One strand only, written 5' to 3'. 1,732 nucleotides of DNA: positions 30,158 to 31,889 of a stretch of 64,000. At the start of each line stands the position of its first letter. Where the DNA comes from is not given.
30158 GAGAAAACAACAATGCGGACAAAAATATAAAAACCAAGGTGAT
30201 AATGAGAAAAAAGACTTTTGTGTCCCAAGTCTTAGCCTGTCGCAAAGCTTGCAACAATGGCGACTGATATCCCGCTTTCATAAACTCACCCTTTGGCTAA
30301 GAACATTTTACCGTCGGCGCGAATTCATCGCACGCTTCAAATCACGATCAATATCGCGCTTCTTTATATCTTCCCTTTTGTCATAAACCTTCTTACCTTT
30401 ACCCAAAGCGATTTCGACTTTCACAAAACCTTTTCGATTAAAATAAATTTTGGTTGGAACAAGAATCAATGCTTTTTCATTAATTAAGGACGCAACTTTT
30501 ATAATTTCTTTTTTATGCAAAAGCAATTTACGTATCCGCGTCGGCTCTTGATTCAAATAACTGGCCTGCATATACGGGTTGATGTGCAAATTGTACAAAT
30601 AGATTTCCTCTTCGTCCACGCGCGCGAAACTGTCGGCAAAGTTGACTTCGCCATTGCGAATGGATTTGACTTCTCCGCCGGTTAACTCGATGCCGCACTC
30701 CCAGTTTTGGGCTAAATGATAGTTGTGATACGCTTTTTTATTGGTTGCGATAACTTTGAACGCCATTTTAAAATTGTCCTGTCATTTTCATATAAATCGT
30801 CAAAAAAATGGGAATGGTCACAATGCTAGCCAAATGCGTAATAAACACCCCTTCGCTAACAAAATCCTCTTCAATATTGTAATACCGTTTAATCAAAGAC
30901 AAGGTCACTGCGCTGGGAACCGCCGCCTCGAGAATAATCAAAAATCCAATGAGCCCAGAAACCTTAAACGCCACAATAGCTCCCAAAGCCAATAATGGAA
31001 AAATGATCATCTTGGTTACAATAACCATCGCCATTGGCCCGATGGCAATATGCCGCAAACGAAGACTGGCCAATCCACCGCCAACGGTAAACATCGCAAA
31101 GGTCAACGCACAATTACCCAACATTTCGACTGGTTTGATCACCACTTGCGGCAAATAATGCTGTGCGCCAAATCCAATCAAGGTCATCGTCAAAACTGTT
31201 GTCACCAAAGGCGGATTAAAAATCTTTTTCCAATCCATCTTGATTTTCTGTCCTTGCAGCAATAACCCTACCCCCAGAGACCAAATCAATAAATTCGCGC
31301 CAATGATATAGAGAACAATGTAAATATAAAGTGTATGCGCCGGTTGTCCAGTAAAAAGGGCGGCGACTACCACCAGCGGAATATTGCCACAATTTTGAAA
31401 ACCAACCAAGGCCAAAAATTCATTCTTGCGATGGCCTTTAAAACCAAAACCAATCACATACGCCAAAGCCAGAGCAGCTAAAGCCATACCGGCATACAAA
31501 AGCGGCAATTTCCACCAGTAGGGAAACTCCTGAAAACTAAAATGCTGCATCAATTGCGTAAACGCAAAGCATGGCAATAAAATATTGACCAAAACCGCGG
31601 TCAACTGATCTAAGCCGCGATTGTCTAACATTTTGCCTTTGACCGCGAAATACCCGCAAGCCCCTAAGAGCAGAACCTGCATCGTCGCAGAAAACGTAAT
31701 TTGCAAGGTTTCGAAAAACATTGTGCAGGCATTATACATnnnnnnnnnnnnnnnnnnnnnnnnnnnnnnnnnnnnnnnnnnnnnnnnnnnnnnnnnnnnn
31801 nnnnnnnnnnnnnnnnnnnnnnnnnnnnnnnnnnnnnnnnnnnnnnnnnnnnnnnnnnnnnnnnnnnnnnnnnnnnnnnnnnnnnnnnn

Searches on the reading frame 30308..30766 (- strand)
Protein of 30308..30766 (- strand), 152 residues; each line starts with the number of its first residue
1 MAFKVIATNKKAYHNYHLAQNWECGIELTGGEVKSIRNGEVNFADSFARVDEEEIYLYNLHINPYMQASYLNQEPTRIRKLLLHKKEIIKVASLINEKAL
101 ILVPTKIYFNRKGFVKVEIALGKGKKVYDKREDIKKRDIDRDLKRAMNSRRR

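Call 12: find_encoding_contigs(protein=window:30308-30766:-, flank=10000, max_places=10)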
Protein window:30308-30766:- (152 aa): 1 contig read that carries it; 1 place shown.
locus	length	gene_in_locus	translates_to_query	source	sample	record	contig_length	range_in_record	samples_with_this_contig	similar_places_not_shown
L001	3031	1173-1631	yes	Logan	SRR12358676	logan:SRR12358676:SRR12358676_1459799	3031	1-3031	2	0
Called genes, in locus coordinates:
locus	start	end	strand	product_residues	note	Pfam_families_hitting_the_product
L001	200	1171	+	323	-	PF03547:Mem_trans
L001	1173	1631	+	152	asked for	PF01668:SmpB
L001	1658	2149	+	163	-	-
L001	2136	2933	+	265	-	-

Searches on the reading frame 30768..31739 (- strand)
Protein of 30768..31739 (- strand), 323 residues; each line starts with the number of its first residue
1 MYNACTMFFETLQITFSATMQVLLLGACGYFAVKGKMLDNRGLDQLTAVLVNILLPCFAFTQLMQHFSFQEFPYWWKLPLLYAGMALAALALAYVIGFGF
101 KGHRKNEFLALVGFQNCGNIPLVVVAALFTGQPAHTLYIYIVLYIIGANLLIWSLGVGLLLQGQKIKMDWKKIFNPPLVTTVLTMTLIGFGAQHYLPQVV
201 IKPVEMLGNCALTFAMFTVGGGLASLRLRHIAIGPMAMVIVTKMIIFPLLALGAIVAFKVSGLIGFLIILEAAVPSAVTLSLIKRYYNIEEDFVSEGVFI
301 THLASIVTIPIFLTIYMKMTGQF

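Call 11: find_encoding_contigs(protein=window:30768-31739:-, flank=10000, max_places=10)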
Protein window:30768-31739:- (323 aa): 2 contigs read that carry it; 2 places shown.
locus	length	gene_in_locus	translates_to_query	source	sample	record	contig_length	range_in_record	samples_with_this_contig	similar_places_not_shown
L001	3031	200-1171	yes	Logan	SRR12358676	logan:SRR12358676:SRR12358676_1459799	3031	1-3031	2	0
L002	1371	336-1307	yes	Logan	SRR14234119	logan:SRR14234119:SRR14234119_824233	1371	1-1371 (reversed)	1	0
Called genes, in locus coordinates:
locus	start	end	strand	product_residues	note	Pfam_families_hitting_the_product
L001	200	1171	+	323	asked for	PF03547:Mem_trans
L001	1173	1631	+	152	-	PF01668:SmpB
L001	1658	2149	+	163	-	-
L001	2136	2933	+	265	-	-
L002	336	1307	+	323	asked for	PF03547:Mem_trans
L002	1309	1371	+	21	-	?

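Call 13: find_related_loci(query=window:30768-31739:-, collection=genome_contigs, flank=10000)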
Query window:30768-31739:- (323 aa) in genome_contigs; peptide patterns used: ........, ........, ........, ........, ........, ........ (x = any residue, [..] = any of these).
18 stretches matched a pattern; 3 encode a relative of the query (tblastn E <= 1e-3); 3 distinct loci.
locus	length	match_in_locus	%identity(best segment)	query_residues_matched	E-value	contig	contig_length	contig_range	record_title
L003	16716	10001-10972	80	6-323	7e-173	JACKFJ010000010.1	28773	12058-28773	MAG: Candidatus Omnitrophota bacterium isolate HK-STAS-OMNI-2 HK-STAS-OMNI-2_10, whole genome shotgun sequence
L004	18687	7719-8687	79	1-323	8e-170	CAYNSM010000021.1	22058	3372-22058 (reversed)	MAG TPA_asm: uncultured Planctomycetales bacterium isolate SRP278252_co1_54 genome assembly, contig: NODE_3887_length_22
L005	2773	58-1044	76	1-323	1e-165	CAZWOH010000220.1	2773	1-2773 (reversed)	MAG TPA_asm: uncultured Planctomycetales bacterium isolate binchicken_co346_31 genome assembly, contig: NODE_16457_lengt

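Call 30: find_related_loci(query=A1, collection=metagenome_contigs, flank=6000)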
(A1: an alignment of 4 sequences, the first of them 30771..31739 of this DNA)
Query A1 (323 aa) in metagenome_contigs; peptide patterns used: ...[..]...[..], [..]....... (x = any residue, [..] = any of these).
158 stretches matched a pattern; 1 encode a relative of the query (tblastn E <= 1e-3); 1 distinct loci.
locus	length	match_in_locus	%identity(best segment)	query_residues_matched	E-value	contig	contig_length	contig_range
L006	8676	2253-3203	74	7-323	3e-154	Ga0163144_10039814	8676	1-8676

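Call 34: find_homologous_proteins(query=window:30771-31739:-, max_evalue=1e-60)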
Query window:30771-31739:- (323 aa): 32 proteins with E <= 1e-60 among 8000 candidates.
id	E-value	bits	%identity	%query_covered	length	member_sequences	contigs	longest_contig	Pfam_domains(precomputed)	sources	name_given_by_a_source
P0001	9.2e-205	697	99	100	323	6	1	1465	PF03547.24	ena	-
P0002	6.6e-164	563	80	98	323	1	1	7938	PF03547.24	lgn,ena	-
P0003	3.3e-162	557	79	98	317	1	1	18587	PF03547.24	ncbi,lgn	-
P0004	1.6e-161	555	80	98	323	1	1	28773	PF03547.24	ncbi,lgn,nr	ncbi:MAG: AEC family transporter [Candidatus Omnitrophica bacterium]|nr:AEC family transporter [Cand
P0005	4.9e-158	543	77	98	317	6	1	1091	PF03547.24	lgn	-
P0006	1.2e-150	519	88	83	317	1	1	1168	PF03547.24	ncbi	-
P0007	3.5e-150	518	72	98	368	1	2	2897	PF03547.24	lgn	-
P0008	1.5e-147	509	72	98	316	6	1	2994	PF03547.24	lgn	-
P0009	1.4e-142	493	73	94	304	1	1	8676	PF03547.24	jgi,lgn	-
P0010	3.3e-141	488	77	89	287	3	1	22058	PF03547.24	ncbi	-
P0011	2.0e-134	466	66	98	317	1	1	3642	PF03547.24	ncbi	-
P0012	4.6e-131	455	64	98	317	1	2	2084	PF03547.24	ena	-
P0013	1.5e-129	450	61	98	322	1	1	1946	PF03547.24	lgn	-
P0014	2.0e-125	436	61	100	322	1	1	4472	PF03547.24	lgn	-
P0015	8.6e-121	421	59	100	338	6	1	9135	PF03547.24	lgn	-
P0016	2.6e-113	396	56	98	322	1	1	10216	PF03547.24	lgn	-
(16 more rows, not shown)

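Call 35: find_encoding_contigs(protein=P0002, flank=4000, max_places=4)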
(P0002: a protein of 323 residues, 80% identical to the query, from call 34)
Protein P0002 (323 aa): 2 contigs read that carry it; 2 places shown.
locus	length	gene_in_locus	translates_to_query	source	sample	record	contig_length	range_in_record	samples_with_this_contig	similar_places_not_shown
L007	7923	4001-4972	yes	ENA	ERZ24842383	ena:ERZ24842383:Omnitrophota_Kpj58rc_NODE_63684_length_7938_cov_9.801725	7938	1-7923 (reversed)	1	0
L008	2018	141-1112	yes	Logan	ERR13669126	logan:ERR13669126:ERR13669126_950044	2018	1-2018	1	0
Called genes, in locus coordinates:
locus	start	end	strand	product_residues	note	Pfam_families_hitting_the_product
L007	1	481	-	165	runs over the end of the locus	?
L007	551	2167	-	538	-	PF01565:FAD_binding_4, PF02913:FAD-oxidase_C (weak)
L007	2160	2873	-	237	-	PF16927:HisKA_7TM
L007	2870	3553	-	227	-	-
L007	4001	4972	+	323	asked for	PF03547:Mem_trans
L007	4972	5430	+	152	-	PF01668:SmpB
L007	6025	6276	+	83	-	-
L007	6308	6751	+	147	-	-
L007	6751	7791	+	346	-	PF24624:Int_N (faint), PF13102:Phage_int_SAM_5, PF00589:Phage_integrase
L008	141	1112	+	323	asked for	PF03547:Mem_trans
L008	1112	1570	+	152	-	PF01668:SmpB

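Call 36: find_encoding_contigs(protein=P0003, flank=4000, max_places=4)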
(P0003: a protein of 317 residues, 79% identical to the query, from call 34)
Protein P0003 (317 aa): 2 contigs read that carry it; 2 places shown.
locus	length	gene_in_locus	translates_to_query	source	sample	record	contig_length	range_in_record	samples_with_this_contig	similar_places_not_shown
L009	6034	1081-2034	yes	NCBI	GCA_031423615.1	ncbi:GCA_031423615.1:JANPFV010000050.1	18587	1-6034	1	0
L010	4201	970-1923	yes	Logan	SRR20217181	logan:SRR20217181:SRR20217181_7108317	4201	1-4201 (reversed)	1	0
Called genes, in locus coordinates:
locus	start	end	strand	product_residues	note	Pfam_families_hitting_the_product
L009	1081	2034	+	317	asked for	PF03547:Mem_trans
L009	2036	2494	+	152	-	PF01668:SmpB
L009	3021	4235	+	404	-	PF26549:Tricorn_N (weak)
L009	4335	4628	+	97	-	PF13371:TPR_9 (weak), PF13431:TPR_17 (faint), PF13181:TPR_8 (faint), PF00515:TPR_1 (weak), PF07719:TPR_2 (weak), PF13432:TPR_16 (weak), PF13414:TPR_11, PF00515:TPR_1 (weak), +2 more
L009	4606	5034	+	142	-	-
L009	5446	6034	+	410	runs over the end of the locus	PF07238:PilZ, PF21926:FeeM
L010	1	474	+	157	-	?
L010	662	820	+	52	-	-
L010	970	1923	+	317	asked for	PF03547:Mem_trans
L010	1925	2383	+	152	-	PF01668:SmpB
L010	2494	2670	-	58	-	-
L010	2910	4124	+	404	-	PF26549:Tricorn_N (weak)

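Call 37: find_encoding_contigs(protein=P0007, flank=4000, max_places=4)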
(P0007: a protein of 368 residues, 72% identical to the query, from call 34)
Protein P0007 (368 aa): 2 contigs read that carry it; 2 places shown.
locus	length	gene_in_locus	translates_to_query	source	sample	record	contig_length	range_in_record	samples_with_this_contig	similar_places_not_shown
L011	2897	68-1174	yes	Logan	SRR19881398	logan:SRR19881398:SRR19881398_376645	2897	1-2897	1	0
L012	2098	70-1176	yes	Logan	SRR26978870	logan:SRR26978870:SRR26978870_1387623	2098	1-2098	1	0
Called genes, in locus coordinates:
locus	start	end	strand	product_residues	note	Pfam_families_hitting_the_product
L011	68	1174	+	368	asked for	PF03547:Mem_trans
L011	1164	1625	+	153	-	PF01668:SmpB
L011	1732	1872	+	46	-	-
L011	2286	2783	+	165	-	-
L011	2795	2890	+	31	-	-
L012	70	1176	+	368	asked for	PF03547:Mem_trans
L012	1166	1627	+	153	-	PF01668:SmpB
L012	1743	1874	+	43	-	-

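Call 38: find_encoding_contigs(protein=P0008, flank=4000, max_places=4)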
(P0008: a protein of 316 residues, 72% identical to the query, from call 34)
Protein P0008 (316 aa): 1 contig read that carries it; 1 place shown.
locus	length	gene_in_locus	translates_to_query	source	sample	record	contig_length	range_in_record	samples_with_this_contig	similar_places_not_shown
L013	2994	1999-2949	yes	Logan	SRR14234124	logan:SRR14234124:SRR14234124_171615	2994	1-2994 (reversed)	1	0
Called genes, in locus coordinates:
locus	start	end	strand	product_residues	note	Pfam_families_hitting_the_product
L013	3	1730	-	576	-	?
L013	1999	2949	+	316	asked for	PF03547:Mem_trans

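Call 41: find_encoding_contigs(protein=P0011, flank=3000, max_places=3)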
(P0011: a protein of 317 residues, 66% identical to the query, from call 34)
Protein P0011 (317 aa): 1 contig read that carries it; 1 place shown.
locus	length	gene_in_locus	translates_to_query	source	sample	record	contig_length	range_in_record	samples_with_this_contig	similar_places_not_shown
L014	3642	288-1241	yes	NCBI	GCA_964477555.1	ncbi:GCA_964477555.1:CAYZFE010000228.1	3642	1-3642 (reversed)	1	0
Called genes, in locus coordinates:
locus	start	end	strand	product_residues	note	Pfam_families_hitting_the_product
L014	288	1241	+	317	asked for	PF03547:Mem_trans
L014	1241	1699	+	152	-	PF01668:SmpB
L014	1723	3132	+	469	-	PF13598:DUF4139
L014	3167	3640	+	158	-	?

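Call 42: find_encoding_contigs(protein=P0015, flank=3000, max_places=3)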
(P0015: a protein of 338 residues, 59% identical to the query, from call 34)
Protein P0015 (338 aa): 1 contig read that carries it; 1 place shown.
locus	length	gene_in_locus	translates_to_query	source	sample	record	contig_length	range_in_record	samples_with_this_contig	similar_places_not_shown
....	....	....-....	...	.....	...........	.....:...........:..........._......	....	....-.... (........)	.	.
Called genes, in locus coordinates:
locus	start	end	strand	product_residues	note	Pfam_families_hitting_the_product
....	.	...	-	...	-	?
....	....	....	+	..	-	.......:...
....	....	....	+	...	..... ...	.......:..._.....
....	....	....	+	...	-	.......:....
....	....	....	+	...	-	-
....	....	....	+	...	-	-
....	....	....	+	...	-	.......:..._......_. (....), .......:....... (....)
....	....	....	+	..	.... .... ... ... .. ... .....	-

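Call 43: find_encoding_contigs(protein=P0016, flank=3000, max_places=3)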
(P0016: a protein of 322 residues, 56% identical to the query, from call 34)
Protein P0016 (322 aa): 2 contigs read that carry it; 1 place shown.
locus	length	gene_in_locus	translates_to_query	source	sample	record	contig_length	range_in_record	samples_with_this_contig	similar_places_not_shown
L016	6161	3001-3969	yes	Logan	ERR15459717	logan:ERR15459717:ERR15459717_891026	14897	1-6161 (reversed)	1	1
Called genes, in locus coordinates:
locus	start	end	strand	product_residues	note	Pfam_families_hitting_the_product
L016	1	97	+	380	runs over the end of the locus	-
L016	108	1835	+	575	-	PF00501:AMP-binding, PF23562:AMP-binding_C_3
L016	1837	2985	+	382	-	PF01370:Epimerase, PF07993:NAD_binding_4, PF16363:GDP_Man_Dehyd (weak)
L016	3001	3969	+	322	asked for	PF03547:Mem_trans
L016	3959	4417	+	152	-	PF01668:SmpB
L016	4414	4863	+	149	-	-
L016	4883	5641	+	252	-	-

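Call 44: find_encoding_contigs(protein=P0014, flank=3000, max_places=3)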
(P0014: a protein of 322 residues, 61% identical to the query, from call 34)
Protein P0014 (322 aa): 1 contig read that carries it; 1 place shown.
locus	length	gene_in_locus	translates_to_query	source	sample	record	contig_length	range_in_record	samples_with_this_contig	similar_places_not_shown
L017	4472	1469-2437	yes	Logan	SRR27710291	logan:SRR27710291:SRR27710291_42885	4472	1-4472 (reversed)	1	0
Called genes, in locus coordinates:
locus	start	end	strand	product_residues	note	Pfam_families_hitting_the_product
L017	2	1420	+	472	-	?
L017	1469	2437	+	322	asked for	PF03547:Mem_trans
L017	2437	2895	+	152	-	PF01668:SmpB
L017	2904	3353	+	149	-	-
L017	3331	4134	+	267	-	-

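Call 62: find_encoding_contigs(protein=P0012, flank=3000, max_places=4)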
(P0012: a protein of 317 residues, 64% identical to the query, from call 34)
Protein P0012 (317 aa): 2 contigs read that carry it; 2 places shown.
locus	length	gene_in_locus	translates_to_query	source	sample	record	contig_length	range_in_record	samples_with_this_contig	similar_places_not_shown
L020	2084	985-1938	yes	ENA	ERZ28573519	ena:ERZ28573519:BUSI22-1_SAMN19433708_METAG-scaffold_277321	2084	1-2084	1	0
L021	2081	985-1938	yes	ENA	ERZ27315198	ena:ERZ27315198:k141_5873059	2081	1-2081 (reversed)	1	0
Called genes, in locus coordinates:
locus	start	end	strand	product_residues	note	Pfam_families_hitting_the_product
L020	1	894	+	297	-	?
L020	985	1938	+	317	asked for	PF03547:Mem_trans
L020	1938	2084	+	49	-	?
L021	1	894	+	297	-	?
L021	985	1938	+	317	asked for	PF03547:Mem_trans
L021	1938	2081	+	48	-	?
